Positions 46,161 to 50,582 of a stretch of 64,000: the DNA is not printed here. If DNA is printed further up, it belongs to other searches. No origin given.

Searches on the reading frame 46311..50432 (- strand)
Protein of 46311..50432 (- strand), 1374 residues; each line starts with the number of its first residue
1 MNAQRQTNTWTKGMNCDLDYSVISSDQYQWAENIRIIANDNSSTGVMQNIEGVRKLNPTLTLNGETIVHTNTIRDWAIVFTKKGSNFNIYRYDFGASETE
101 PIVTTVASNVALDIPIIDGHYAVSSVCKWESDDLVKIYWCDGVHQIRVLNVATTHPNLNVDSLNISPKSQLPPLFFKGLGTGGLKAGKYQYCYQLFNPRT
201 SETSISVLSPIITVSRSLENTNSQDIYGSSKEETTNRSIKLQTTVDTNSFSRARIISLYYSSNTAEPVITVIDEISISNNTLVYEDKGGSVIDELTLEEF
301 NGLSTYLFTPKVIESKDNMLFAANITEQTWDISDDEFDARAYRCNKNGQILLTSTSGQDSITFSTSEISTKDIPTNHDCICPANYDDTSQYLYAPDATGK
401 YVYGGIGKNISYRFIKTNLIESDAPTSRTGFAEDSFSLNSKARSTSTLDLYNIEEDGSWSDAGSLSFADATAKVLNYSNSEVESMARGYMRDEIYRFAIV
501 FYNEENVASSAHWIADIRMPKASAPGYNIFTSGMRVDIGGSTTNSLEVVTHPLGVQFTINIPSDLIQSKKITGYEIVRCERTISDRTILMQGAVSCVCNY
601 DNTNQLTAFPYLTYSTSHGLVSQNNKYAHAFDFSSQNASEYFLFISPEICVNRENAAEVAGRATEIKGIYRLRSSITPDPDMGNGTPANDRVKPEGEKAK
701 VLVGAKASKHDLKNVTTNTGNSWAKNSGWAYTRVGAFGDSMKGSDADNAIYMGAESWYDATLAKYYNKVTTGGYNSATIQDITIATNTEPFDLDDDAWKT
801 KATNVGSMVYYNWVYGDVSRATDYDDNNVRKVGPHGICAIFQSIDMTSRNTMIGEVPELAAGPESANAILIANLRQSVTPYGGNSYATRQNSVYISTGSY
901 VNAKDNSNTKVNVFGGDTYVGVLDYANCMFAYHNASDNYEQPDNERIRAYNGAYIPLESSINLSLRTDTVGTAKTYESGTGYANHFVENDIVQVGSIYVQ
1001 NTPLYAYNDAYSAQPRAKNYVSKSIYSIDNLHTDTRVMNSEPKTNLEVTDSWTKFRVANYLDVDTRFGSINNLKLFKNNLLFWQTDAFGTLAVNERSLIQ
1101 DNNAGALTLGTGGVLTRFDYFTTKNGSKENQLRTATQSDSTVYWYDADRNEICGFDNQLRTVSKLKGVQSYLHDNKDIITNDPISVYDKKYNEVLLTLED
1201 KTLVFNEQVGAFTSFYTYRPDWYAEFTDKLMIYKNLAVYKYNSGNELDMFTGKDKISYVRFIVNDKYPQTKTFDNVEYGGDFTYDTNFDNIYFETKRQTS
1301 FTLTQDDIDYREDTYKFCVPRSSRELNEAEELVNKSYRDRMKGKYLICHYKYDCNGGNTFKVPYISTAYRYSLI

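Call 65: search_protein_families(library=phrogs, proteins=[window:46311-50432:-], max_evalue=0.00001)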
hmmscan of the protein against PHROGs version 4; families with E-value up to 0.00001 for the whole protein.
window:46311-50432:- (1374 aa): 1 family
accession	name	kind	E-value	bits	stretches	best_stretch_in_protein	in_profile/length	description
phrog_28748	-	head and packaging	0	1224.9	3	741-1374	825-1499/1511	virion structural protein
